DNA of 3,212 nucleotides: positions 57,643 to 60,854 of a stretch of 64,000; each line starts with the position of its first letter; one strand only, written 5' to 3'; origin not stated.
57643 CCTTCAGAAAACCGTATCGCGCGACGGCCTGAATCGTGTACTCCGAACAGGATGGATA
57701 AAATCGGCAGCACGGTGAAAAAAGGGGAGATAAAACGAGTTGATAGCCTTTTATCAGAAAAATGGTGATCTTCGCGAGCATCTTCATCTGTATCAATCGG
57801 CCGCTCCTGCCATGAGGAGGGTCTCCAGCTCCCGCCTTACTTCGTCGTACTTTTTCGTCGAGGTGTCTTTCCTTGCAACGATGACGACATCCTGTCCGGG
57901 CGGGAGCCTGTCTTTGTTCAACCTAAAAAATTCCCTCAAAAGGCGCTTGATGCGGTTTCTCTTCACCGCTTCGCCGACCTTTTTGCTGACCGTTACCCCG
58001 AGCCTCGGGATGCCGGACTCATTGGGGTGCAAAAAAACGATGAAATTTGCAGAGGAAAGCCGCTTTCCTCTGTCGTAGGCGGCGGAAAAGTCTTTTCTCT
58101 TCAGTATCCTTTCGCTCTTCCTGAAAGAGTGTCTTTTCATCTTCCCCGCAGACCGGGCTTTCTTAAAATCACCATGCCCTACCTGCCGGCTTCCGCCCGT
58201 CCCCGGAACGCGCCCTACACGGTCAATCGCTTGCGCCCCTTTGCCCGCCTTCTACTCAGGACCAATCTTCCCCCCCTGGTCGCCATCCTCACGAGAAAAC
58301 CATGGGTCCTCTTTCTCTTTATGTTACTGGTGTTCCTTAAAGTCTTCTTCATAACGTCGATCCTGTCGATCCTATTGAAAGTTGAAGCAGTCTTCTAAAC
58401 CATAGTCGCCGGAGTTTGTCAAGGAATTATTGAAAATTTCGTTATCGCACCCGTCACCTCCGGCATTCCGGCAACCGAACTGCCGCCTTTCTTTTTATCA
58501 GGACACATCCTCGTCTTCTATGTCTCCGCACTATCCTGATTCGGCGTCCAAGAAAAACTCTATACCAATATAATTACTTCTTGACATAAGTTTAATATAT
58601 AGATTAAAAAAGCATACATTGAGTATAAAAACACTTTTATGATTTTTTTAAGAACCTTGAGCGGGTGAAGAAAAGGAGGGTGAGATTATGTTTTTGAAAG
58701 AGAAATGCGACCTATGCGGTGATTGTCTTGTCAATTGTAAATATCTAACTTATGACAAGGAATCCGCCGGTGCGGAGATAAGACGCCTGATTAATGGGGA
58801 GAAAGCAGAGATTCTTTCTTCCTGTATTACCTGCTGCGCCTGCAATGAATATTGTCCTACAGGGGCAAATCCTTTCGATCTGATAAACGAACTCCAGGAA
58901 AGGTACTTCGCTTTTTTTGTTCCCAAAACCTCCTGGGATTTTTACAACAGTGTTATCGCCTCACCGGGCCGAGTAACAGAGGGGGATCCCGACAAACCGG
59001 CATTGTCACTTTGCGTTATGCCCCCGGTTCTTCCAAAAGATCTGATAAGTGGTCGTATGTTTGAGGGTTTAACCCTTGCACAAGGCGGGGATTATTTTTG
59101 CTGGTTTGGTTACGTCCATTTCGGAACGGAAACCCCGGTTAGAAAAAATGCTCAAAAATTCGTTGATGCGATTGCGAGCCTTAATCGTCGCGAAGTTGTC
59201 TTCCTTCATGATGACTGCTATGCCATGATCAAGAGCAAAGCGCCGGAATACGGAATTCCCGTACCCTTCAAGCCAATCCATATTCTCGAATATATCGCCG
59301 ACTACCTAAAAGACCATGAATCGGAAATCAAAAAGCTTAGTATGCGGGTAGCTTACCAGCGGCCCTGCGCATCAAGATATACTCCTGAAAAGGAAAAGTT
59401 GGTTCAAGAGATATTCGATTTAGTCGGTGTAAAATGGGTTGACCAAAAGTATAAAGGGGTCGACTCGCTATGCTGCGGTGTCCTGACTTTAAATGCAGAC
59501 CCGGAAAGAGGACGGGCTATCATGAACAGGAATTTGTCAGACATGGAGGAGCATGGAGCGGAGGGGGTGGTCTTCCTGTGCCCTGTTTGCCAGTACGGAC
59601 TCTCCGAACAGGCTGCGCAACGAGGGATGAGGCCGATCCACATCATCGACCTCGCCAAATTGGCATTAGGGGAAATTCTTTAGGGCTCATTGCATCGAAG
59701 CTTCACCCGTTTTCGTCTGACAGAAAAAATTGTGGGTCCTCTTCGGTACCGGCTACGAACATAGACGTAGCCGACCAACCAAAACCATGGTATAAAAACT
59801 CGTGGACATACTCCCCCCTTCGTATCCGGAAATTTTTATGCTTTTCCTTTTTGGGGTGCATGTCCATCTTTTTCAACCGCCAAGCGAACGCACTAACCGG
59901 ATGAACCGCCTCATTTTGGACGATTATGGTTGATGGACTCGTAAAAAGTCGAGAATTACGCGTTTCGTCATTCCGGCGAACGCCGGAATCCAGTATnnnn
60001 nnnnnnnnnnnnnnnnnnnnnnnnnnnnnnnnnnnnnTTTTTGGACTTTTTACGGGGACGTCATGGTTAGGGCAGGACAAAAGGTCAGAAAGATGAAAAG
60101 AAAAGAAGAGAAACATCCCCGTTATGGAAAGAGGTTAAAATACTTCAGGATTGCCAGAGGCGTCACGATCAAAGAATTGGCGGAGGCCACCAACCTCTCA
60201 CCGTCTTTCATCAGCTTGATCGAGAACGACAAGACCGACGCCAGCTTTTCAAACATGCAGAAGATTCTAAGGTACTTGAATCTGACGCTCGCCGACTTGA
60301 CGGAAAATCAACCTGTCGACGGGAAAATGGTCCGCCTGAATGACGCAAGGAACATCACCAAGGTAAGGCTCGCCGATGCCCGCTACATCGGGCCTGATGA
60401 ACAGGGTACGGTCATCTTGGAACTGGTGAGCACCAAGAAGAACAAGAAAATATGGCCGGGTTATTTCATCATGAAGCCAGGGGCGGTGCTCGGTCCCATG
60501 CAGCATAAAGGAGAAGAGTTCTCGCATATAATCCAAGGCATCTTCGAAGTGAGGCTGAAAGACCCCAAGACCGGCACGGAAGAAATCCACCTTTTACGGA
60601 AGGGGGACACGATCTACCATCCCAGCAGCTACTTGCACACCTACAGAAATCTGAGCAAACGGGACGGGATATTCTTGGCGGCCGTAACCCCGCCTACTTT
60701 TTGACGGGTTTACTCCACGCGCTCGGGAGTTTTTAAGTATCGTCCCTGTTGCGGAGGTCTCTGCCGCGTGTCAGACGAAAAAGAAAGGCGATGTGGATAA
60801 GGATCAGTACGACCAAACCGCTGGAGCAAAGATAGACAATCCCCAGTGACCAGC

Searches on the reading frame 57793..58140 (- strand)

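Call 74: search_protein_families(library=pfam, proteins=[window:57793-58140:-], max_evalue=0.001)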
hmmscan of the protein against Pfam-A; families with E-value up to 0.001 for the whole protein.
window:57793-58140:- (115 aa): 1 family
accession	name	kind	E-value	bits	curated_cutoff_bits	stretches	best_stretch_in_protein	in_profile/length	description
PF00825.24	Ribonuclease_P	-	1.4e-34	118.8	22.3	1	6-109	1-105/109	Ribonuclease P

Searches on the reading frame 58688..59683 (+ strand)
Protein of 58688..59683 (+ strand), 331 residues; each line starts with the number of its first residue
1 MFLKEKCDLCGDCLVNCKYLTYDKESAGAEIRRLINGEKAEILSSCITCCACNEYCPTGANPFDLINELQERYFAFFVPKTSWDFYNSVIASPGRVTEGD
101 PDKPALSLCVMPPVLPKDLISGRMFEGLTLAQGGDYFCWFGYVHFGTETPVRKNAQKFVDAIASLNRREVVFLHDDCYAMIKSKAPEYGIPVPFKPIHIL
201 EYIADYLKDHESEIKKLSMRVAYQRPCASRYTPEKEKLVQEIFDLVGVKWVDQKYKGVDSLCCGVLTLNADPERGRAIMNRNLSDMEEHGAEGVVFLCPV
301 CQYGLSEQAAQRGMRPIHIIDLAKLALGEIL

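Call 74: search_protein_families(library=pfam, proteins=[window:58688-59683:+], max_evalue=0.001)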
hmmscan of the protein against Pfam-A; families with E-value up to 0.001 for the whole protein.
window:58688-59683:+ (331 aa): 3 families
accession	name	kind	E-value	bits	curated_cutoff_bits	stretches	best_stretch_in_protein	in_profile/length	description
PF02754.22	CCG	-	1.7e-07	31.7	20.6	1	221-305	1-84/85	Cysteine-rich domain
PF13187.11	Fer4_9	-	0.00049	20.5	27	1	6-60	1-51/52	4Fe-4S dicluster domain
PF13237.11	Fer4_10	-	0.00096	19.5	25.5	1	4-57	6-53/53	4Fe-4S dicluster domain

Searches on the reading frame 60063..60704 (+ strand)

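Call 74: search_protein_families(library=pfam, proteins=[window:60063-60704:+], max_evalue=0.001)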
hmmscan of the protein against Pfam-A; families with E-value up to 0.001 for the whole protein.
window:60063-60704:+ (213 aa): 7 families
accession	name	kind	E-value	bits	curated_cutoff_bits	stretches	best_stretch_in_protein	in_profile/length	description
PF01381.28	HTH_3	-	1.1e-13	51.5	23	1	25-79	1-55/55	Helix-turn-helix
PF13443.12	HTH_26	-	1.4e-10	41.7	22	1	24-81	1-59/63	Cro/C1-type HTH DNA-binding domain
PF12844.13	HTH_19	-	3.1e-10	40.2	30.2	1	22-77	1-56/64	Helix-turn-helix domain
PF07883.17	Cupin_2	-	3.8e-09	36.6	27.2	1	134-206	2-68/70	Cupin domain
PF13560.12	HTH_31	-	2.3e-07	31.5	27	1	21-79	2-61/64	Helix-turn-helix domain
PF13413.12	HTH_25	-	4.9e-05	23.5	24.6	1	25-59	2-36/62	Helix-turn-helix domain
PF00190.28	Cupin_1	-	0.00022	21.3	22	1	137-208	40-113/151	Cupin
